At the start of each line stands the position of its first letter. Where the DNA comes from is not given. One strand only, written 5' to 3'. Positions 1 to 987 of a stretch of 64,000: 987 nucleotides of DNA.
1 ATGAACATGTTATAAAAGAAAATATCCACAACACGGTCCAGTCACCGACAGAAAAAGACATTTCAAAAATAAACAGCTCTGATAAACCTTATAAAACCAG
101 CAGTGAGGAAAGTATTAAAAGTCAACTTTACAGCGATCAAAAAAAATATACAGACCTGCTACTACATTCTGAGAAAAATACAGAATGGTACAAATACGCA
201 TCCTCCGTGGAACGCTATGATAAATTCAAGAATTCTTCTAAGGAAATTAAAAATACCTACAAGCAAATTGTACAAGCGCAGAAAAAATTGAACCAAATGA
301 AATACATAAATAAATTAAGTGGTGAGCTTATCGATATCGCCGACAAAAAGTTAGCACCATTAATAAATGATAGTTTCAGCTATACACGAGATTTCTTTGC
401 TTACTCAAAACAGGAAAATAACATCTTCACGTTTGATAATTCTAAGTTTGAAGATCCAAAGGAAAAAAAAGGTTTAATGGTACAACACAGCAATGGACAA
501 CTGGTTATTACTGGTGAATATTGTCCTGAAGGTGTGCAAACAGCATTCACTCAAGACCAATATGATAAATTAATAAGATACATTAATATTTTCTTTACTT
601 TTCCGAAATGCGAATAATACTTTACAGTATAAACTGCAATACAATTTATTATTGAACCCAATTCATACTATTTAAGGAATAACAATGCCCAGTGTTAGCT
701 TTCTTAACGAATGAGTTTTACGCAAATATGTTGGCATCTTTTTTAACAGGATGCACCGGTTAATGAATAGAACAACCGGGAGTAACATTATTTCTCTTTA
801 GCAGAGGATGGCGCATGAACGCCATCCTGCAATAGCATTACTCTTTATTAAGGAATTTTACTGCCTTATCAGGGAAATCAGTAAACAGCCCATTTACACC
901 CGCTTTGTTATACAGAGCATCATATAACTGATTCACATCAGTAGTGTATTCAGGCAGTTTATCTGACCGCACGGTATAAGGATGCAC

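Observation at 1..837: AT-rich unknown gene at the 5' edge, downstream of glpQ, that looks foreign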

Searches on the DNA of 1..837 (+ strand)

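Call 5: search_dna_similar(query=window:1-837:+, collection=ecoli_genomes, mode=near, max_rows=30)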
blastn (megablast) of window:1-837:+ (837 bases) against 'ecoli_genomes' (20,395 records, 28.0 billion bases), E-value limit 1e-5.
Records with a match: 1242; places in all: 1246; records where one place covers at least 80% of the query: 1046.
Genomes with a match: 1242 of 5426; with a place that covers at least 80% of the query: 1046. Places per genome that has any: lowest 1, median 1, highest 2. On chromosomes: 1246 places; on plasmids: 0.
Best place of each record, by identity: >=99% 363; 95-99% 858; 90-95% 16; 80-90% 5.
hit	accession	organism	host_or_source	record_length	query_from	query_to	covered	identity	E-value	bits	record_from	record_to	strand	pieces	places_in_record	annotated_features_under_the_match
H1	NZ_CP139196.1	Escherichia coli strain GN25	night heron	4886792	1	837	100%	100.0%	0e+0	1564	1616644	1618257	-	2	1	IS1-like element IS1A family transposase | hypothetical protein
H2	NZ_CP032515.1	Escherichia coli strain 118UI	Homo sapiens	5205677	1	837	100%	100.0%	0e+0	1546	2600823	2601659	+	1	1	hypothetical protein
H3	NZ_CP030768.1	Escherichia coli strain 2017C-4173W12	missing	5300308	1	837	100%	100.0%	0e+0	1546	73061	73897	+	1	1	hypothetical protein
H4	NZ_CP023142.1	Escherichia coli strain CFSAN061770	missing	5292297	1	837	100%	100.0%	0e+0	1546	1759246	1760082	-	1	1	hypothetical protein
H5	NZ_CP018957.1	Escherichia coli strain Ecol_316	Homo sapiens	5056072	1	837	100%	100.0%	0e+0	1546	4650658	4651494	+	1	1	hypothetical protein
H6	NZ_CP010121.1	Escherichia coli strain C4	cow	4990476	1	837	100%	100.0%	0e+0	1546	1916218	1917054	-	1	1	hypothetical protein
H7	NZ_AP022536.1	Escherichia coli strain THO-008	Homo sapiens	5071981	1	837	100%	100.0%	0e+0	1546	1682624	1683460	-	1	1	hypothetical protein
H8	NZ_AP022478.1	Escherichia coli strain STN0717-11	-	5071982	1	837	100%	100.0%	0e+0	1546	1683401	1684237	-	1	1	hypothetical protein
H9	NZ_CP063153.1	Escherichia coli strain M7424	Homo sapiens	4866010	1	837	100%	100.0%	0e+0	1546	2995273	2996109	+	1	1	hypothetical protein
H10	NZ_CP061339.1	Escherichia coli strain M00057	Homo sapiens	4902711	1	837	100%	100.0%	0e+0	1546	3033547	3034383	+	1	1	hypothetical protein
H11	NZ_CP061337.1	Escherichia coli strain M11957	Homo sapiens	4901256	1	837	100%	100.0%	0e+0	1546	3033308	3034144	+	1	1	hypothetical protein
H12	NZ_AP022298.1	Escherichia coli strain BEC1-S17-ESBL-09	-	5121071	1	837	100%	100.0%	0e+0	1546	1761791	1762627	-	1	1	hypothetical protein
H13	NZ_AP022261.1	Escherichia coli strain WP8-S18-ESBL-07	-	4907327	1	837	100%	100.0%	0e+0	1546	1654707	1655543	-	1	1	hypothetical protein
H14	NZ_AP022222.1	Escherichia coli strain WP8-S17-ESBL-12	-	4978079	1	837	100%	100.0%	0e+0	1546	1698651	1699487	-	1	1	hypothetical protein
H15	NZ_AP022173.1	Escherichia coli strain WP7-S17-ESBL-01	-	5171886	1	837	100%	100.0%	0e+0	1546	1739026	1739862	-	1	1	hypothetical protein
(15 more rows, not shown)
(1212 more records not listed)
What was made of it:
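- On Mobile genetic element / genomic island: The segment is single-copy per genome (call 5).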

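Call 6: get_annotated_region(hit=H2, flank=15000)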
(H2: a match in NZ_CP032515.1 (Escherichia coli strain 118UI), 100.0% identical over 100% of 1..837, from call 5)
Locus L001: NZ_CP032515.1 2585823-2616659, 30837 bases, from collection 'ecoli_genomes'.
description: Escherichia coli strain 118UI chromosome, complete genome
organism: Escherichia coli strain 118UI (NCBI taxid 562)
replicon: chromosome; assembly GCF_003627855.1
host: Homo sapiens; source: urine; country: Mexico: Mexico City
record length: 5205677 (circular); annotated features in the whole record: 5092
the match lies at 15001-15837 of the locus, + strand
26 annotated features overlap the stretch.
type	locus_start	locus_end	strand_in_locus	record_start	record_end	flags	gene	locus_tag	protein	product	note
CDS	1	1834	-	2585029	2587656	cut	gyrA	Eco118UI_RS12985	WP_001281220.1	DNA topoisomerase (ATP-hydrolyzing) subunit A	-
CDS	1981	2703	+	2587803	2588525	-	ubiG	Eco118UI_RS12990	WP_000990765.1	bifunctional 2-polyprenyl-6-hydroxyphenol methylase/3-demethylubiquinol 3-O-methyltransferase UbiG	-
CDS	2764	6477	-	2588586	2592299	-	yfaL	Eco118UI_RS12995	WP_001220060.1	AIDA-I family autotransporter adhesin YfaL/EhaC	-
CDS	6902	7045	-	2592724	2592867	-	ypaB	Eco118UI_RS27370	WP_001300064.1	protein YpaB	-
CDS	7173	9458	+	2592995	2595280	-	nrdA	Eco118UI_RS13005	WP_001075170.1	class 1a ribonucleoside-diphosphate reductase subunit alpha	-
CDS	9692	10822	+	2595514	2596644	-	nrdB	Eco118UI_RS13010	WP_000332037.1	class Ia ribonucleoside-diphosphate reductase subunit beta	-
CDS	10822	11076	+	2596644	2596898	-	yfaE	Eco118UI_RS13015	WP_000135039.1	ferredoxin-like diferric-tyrosyl radical cofactor maintenance protein YfaE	-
CDS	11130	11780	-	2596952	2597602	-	inaA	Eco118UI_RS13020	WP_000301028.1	lipopolysaccharide kinase InaA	-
CDS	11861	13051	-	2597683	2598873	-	-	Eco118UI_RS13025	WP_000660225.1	MFS transporter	-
CDS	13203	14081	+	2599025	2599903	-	-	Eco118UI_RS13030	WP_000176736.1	LysR family transcriptional regulator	-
CDS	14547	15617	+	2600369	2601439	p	-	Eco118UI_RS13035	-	hypothetical protein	frameshifted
CDS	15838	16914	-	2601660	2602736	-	glpQ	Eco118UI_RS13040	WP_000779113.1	glycerophosphodiester phosphodiesterase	-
CDS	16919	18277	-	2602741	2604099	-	glpT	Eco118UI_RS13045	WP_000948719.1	glycerol-3-phosphate transporter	-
CDS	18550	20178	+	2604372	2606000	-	glpA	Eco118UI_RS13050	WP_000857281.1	anaerobic glycerol-3-phosphate dehydrogenase subunit A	-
CDS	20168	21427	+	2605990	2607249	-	glpB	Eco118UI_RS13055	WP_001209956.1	glycerol-3-phosphate dehydrogenase subunit GlpB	-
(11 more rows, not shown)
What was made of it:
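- On Anti-phage defence system: Neighbours are inaA, MFS, LysR, glpQ and glpT (call 6).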

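Call 10: search_dna_similar(query=L001:14100-15837:+, collection=ecoli_genomes, mode=near, max_rows=50, rows=spread)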
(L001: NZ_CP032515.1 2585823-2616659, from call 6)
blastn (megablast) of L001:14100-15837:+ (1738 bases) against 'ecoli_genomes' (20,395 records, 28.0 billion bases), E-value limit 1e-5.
Records with a match: 1242; places in all: 1246; records where one place covers at least 80% of the query: 1045.
Genomes with a match: 1242 of 5426; with a place that covers at least 80% of the query: 1045. Places per genome that has any: lowest 1, median 1, highest 2. On chromosomes: 1246 places; on plasmids: 0.
Best place of each record, by identity: >=99% 363; 95-99% 859; 90-95% 20.
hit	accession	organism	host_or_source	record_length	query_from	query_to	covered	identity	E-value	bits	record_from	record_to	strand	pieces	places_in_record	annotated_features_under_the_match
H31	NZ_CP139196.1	Escherichia coli strain GN25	night heron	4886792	1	1738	100%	100.0%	0e+0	3227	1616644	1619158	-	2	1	hypothetical protein | IS1-like element IS1A family transposase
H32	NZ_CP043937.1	Escherichia coli strain RM14516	blackbird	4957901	1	1738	100%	100.0%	0e+0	3210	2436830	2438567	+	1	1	hypothetical protein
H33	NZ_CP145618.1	Escherichia coli strain S1-SRB-02-B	Homo sapiens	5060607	1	1738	100%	100.0%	0e+0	3210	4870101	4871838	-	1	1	hypothetical protein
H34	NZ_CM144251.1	Escherichia coli strain LP-26-E1-261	not applicable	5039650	1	1738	100%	100.0%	0e+0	3210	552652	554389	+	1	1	hypothetical protein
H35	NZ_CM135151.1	Escherichia coli strain 51489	Homo sapiens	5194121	1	1738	100%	100.0%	0e+0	3210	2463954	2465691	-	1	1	hypothetical protein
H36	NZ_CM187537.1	Escherichia coli strain capsule spontaneous mutant 16b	lab isolate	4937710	1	1738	100%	100.0%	0e+0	3210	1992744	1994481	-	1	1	hypothetical protein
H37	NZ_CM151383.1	Escherichia coli strain 04A19CPO007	Homo sapiens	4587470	1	1738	100%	99.9%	0e+0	3205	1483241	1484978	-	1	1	hypothetical protein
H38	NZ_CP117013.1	Escherichia coli strain MLI114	Homo sapiens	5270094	1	1738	100%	98.9%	0e+0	3105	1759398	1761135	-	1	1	hypothetical protein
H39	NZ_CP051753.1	Escherichia coli strain SCU-102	Homo sapiens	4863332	1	1738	100%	98.8%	0e+0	3094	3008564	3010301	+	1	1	hypothetical protein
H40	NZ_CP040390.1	Escherichia coli strain A1_136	Larus sp. (gull)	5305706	1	1738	100%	98.7%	0e+0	3088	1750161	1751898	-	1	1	hypothetical protein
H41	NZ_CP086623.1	Escherichia coli strain RIVM_C037794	Homo sapiens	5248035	1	1738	100%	98.7%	0e+0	3088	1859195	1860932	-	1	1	hypothetical protein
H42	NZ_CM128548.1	Escherichia coli strain MMC-J-0078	Homo sapiens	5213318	1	1738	100%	98.7%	0e+0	3088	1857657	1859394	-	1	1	hypothetical protein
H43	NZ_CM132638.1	Escherichia coli strain ESBLEC_MG32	Homo sapiens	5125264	1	1738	100%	98.7%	0e+0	3088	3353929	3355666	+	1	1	hypothetical protein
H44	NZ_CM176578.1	Escherichia coli strain fS10a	Homo sapiens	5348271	1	1738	100%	98.7%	0e+0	3088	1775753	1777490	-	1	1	hypothetical protein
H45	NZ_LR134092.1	Escherichia coli strain NCTC10444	Calf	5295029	1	1738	100%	97.4%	0e+0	2959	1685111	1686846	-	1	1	hypothetical protein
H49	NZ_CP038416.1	Escherichia coli O157:H7 strain 3-5-1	cattle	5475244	1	1738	100%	97.2%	0e+0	2942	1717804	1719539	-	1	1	hypothetical protein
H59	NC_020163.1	Escherichia coli APEC O78 strain APEC O78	-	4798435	1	1738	100%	96.7%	0e+0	2887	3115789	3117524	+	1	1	hypothetical protein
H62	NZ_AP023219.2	Escherichia coli strain M505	Homo sapiens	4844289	1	1738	100%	96.6%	0e+0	2893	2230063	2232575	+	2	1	hypothetical protein (x2) | IS1-like element IS1A family transposase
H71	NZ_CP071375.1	Escherichia coli strain E105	fish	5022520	1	1738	100%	96.0%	0e+0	2828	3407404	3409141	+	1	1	hypothetical protein (x2)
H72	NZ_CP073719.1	Escherichia coli strain CX12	-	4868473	56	1738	97%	96.9%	0e+0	2813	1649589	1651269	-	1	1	hypothetical protein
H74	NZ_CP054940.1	Escherichia coli strain MS6192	Homo sapiens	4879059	1706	1738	2%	100.0%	1e-5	62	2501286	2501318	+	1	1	none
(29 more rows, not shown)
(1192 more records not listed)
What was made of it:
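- Prevalence is 1,045 of 5,426 complete genomes, all chromosomal, one copy (calls 5, 10). It is common in LEE-negative strains (urine, avian and environmental isolates, calls 5, 10).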

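Call 13: get_annotated_region(hit=H49, flank=4000)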
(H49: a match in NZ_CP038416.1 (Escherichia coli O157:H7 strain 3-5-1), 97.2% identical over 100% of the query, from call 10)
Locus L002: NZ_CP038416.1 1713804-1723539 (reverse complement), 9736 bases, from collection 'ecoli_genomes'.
description: Escherichia coli O157:H7 strain 3-5-1 chromosome, complete genome
organism: Escherichia coli O157:H7 strain 3-5-1 (NCBI taxid 83334)
replicon: chromosome; assembly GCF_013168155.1
host: cattle; source: cattle feces; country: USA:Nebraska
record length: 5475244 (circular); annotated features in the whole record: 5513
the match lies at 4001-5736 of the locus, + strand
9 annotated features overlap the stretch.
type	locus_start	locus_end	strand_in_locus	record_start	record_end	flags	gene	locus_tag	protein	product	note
CDS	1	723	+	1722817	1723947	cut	nrdB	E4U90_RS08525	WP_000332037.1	class Ia ribonucleoside-diphosphate reductase subunit beta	-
CDS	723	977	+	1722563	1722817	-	yfaE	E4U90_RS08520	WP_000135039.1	ferredoxin-like diferric-tyrosyl radical cofactor maintenance protein YfaE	-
CDS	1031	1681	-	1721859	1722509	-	inaA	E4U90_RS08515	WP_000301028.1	lipopolysaccharide kinase InaA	-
CDS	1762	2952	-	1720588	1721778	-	-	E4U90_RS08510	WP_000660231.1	MFS transporter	-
CDS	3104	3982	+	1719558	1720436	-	-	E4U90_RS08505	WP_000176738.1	LysR family transcriptional regulator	-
CDS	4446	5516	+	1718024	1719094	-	-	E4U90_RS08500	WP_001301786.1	hypothetical protein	-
CDS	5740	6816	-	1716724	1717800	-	glpQ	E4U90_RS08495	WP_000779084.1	glycerophosphodiester phosphodiesterase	-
CDS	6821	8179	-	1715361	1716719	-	glpT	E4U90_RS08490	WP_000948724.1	glycerol-3-phosphate transporter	-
CDS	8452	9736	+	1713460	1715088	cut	glpA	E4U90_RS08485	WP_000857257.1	anaerobic glycerol-3-phosphate dehydrogenase subunit A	-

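Call 14: get_annotated_region(hit=H71, flank=4000)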
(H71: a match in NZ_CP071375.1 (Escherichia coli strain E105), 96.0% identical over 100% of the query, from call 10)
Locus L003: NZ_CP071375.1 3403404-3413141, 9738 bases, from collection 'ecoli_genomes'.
description: Escherichia coli strain E105 chromosome, complete genome
organism: Escherichia coli strain E105 (NCBI taxid 562)
replicon: chromosome; assembly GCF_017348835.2
host: fish; source: -; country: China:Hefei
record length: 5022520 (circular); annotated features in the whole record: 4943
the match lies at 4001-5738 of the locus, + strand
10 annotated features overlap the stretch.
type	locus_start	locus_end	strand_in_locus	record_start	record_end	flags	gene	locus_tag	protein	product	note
CDS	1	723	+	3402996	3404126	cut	nrdB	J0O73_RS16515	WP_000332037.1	class Ia ribonucleoside-diphosphate reductase subunit beta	-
CDS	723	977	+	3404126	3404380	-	yfaE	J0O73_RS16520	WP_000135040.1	ferredoxin-like diferric-tyrosyl radical cofactor maintenance protein YfaE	-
CDS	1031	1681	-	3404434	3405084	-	inaA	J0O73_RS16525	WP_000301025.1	lipopolysaccharide kinase InaA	-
CDS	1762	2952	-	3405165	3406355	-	-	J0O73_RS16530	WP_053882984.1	MFS transporter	-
CDS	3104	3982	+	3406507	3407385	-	-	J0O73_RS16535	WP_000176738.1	LysR family transcriptional regulator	-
CDS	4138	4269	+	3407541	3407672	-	-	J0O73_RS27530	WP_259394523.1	hypothetical protein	-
CDS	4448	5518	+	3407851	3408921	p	-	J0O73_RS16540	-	hypothetical protein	frameshifted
CDS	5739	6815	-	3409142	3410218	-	glpQ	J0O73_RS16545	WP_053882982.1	glycerophosphodiester phosphodiesterase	-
CDS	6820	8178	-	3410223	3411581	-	glpT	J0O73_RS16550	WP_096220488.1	glycerol-3-phosphate transporter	-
CDS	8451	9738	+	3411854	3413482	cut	glpA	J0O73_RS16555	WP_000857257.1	anaerobic glycerol-3-phosphate dehydrogenase subunit A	-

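Call 22: get_annotated_region(hit=H74, flank=4000)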
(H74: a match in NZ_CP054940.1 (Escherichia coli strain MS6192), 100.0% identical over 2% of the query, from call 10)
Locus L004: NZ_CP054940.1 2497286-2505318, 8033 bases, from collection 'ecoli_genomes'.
description: Escherichia coli strain MS6192 chromosome, complete genome
organism: Escherichia coli strain MS6192 (NCBI taxid 562)
replicon: chromosome; assembly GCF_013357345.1
host: Homo sapiens; source: Clinical sample: urine; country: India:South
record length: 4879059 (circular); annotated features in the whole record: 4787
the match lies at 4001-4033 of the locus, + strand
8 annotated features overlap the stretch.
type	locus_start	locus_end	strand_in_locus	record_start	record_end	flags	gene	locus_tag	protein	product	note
CDS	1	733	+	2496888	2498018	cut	nrdB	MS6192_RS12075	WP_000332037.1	class Ia ribonucleoside-diphosphate reductase subunit beta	-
CDS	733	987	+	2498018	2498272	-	yfaE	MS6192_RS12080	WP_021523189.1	ferredoxin-like diferric-tyrosyl radical cofactor maintenance protein YfaE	-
CDS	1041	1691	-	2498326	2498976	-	inaA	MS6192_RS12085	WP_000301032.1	lipopolysaccharide kinase InaA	-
CDS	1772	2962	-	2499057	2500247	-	-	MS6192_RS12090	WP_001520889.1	MFS transporter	-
CDS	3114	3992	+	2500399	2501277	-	-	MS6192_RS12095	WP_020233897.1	LysR family transcriptional regulator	-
CDS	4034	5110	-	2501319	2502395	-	glpQ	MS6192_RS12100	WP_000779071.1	glycerophosphodiester phosphodiesterase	-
CDS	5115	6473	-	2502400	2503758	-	glpT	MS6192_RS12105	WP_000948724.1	glycerol-3-phosphate transporter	-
CDS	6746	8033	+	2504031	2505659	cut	glpA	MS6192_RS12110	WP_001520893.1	anaerobic glycerol-3-phosphate dehydrogenase subunit A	-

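Call 23: get_annotated_region(hit=H62, flank=3000)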
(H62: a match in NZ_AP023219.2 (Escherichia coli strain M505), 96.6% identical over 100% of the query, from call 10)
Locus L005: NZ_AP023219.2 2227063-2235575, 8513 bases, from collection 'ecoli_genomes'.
description: Escherichia coli strain M505 chromosome, complete genome
organism: Escherichia coli strain M505 (NCBI taxid 562)
replicon: chromosome; assembly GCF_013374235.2
host: Homo sapiens; source: -; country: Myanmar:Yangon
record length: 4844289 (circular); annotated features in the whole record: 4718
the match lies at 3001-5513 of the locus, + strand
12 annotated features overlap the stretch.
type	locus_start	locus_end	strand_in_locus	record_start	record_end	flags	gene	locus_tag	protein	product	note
CDS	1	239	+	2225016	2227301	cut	nrdA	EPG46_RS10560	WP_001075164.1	class 1a ribonucleoside-diphosphate reductase subunit alpha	-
CDS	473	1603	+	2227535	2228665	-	nrdB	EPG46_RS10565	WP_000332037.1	class Ia ribonucleoside-diphosphate reductase subunit beta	-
CDS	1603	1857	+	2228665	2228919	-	yfaE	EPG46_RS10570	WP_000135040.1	ferredoxin-like diferric-tyrosyl radical cofactor maintenance protein YfaE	-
CDS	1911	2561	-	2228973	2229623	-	inaA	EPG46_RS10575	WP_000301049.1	lipopolysaccharide kinase InaA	-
CDS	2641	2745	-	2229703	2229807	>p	-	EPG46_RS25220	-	hypothetical protein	incomplete; partial in the middle of a contig; missing N-terminus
CDS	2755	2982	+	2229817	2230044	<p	-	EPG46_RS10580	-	LysR family transcriptional regulator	incomplete; partial in the middle of a contig; missing N-terminus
CDS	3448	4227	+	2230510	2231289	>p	-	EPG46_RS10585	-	hypothetical protein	frameshifted; incomplete; partial in the middle of a contig; missing C-terminus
CDS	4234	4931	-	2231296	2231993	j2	-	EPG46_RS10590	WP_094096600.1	IS1-like element IS1A family transposase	programmed frameshift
CDS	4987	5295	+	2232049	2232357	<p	-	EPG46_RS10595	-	hypothetical protein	incomplete; partial in the middle of a contig; missing N-terminus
CDS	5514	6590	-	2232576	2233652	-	glpQ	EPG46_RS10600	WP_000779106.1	glycerophosphodiester phosphodiesterase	-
CDS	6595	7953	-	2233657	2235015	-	glpT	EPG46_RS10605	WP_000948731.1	glycerol-3-phosphate transporter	-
CDS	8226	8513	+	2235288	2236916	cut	glpA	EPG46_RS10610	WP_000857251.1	anaerobic glycerol-3-phosphate dehydrogenase subunit A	-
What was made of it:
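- Disruptions: IS1 is present in 10 of 42 evenly spaced carrier genomes (call 10) and in L005 (call 23).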

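Call 28: search_rna_families(source=L001, start=13900, end=16000, threshold=evalue, max_evalue=1)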
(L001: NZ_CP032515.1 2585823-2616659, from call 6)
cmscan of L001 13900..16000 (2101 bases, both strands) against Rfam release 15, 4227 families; matches with E-value up to 1: 0.
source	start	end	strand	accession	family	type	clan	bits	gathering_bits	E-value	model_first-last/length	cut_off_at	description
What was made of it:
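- Tried and rejected: Rfam at permissive E-value: no RNA family (call 28).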

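Call 66: search_dna_similar(query=L001:14092-15806:+, collection=plasmids, mode=distant, max_rows=10)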
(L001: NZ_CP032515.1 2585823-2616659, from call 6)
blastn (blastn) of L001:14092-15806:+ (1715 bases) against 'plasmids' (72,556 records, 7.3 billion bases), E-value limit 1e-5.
Records with a match: 1; places in all: 1; records where one place covers at least 80% of the query: 1.
Best place of each record, by identity: >=99% 1.
By first word of the organism name: Escherichia 1.
By predicted mobility (MOB-suite, as given by PLSDB): non-mobilizable 1.
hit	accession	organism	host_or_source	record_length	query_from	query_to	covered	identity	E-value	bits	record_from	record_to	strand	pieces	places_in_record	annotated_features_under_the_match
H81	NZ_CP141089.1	Escherichia coli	Homo sapiens,Infected Human Urine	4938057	1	1715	100%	100.0%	0e+0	3094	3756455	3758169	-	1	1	none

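Call 71: get_annotated_region(hit=H40, flank=3000)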
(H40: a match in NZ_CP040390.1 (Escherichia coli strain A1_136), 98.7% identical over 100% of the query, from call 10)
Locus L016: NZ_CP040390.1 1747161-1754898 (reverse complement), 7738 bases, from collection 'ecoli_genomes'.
description: Escherichia coli strain A1_136 chromosome, complete genome
organism: Escherichia coli strain A1_136 (NCBI taxid 562)
replicon: chromosome; assembly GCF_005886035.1
host: Larus sp. (gull); source: feces; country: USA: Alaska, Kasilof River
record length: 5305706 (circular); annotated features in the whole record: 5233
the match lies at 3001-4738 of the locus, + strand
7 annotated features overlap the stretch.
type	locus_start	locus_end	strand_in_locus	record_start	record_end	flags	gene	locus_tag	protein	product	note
CDS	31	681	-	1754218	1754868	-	inaA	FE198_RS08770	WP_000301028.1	lipopolysaccharide kinase InaA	-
CDS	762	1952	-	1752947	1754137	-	-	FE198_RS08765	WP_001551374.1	MFS transporter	-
CDS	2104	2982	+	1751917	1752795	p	-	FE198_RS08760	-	LysR family transcriptional regulator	internal stop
CDS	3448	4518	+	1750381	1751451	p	-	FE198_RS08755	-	hypothetical protein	frameshifted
CDS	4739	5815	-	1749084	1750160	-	glpQ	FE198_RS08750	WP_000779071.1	glycerophosphodiester phosphodiesterase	-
CDS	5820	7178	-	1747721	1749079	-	glpT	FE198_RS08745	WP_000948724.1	glycerol-3-phosphate transporter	-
CDS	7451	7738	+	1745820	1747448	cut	glpA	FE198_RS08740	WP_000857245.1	anaerobic glycerol-3-phosphate dehydrogenase subunit A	-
